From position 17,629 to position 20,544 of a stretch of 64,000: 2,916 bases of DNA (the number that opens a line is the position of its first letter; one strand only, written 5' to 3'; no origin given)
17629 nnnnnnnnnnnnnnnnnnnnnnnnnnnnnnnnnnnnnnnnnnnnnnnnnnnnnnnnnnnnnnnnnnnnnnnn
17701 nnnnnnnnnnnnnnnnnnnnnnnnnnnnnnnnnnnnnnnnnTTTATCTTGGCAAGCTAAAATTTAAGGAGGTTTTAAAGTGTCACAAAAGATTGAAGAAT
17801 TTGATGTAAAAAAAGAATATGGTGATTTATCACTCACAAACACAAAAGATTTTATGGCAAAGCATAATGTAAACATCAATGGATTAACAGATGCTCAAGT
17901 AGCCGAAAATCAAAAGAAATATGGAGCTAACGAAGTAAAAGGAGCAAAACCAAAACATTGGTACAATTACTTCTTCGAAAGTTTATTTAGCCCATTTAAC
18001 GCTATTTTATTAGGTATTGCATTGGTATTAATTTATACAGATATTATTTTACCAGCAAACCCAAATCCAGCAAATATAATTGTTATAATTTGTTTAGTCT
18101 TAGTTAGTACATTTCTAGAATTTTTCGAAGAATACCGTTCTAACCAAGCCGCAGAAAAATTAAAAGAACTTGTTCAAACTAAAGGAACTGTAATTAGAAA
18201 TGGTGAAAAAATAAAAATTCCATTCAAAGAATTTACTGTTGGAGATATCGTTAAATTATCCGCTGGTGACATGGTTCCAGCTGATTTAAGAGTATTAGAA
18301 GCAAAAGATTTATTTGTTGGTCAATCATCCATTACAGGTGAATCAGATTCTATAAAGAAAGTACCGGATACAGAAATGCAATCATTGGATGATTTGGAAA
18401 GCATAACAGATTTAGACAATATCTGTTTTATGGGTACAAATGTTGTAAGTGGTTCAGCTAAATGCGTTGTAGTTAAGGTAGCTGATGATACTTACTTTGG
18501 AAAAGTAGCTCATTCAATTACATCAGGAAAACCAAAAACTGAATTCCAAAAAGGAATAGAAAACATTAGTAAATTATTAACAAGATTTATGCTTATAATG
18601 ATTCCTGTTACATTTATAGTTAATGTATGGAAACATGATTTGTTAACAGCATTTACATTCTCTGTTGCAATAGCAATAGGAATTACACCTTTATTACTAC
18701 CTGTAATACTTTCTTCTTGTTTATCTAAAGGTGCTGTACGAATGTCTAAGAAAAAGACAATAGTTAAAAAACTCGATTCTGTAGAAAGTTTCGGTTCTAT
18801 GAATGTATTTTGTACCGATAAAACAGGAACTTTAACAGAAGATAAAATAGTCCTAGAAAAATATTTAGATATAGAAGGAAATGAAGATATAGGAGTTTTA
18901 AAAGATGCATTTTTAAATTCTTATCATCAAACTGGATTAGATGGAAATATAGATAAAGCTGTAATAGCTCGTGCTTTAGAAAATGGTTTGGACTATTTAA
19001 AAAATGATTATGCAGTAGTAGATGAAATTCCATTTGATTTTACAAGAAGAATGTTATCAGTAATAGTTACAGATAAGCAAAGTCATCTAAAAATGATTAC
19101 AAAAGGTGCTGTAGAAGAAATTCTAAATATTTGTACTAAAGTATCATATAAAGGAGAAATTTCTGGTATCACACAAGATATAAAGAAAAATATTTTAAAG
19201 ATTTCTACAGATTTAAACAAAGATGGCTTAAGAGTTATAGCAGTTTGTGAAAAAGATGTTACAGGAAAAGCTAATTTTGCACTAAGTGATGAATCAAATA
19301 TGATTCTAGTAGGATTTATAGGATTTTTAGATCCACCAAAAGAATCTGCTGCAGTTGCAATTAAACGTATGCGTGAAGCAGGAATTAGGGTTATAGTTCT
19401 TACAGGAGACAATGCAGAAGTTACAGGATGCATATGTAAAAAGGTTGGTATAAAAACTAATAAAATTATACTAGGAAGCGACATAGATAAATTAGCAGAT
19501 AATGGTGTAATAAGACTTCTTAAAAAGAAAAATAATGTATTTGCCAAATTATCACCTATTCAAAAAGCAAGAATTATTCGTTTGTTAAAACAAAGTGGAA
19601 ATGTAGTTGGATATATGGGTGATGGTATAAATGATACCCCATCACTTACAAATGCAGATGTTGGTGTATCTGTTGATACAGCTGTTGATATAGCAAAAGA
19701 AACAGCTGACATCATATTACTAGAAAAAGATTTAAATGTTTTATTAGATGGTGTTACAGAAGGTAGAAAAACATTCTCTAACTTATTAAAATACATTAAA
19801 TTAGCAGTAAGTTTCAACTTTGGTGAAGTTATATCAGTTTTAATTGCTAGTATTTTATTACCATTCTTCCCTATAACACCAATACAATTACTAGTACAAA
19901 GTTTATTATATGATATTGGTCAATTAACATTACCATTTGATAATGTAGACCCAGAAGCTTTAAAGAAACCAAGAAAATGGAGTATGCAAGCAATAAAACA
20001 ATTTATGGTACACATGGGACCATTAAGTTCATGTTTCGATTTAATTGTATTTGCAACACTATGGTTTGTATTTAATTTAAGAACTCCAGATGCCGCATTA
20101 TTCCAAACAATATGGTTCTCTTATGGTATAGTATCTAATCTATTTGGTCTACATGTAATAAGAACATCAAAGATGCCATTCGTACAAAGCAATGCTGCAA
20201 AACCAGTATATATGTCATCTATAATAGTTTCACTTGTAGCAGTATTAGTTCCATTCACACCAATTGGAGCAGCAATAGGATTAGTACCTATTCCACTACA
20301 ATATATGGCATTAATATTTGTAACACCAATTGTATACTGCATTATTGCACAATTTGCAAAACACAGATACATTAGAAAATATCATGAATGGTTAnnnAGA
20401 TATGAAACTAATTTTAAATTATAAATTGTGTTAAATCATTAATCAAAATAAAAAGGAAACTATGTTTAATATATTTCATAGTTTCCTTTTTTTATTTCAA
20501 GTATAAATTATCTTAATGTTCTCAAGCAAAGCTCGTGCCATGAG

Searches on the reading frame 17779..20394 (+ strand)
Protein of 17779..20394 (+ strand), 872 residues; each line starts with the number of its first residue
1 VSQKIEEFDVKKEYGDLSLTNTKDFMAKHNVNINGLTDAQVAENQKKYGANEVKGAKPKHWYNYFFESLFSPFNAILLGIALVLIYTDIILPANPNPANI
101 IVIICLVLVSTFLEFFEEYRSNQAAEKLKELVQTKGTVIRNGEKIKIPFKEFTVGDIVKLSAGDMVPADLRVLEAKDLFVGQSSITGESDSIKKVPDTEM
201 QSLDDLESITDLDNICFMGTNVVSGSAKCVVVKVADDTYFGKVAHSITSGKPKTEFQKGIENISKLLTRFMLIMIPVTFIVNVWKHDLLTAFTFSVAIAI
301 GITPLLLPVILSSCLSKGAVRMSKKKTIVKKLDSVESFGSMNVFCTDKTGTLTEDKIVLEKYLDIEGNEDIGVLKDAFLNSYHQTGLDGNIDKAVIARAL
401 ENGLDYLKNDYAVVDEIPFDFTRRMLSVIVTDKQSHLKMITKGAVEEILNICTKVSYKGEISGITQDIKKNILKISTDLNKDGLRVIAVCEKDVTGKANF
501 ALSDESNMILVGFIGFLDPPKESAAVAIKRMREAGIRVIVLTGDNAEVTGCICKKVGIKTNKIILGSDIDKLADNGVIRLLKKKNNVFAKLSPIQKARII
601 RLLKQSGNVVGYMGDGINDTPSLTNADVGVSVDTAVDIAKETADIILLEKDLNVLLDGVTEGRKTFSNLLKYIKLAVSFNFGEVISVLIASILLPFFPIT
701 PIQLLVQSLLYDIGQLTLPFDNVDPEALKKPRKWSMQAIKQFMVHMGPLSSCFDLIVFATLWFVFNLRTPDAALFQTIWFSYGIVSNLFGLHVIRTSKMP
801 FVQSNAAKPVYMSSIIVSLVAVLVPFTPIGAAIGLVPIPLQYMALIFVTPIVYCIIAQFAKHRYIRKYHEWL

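Call 32: search_protein_families(library=pfam, proteins=[window:17779-20394:+], max_evalue=0.00001)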
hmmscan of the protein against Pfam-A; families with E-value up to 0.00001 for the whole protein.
window:17779-20394:+ (872 aa): 5 families
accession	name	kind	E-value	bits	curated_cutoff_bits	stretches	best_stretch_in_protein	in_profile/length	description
PF00122.25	E1-E2_ATPase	-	2.7e-40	138.2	28.1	1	131-325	2-181/181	E1-E2 ATPase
PF00689.26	Cation_ATPase_C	-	7e-19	68.7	27.3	1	697-861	2-173/175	Cation transporting ATPase, C-terminus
PF00702.32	Hydrolase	-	2.7e-13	51.2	26.4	1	342-627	2-191/191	haloacid dehalogenase-like hydrolase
PF00690.31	Cation_ATPase_N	-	1.1e-12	47.8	20.4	1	32-83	17-68/69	Cation transporter/ATPase, N-terminus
PF13246.12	Cation_ATPase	-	1.4e-09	38.3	21.7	1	397-455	32-91/91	Cation transport ATPase (P-type)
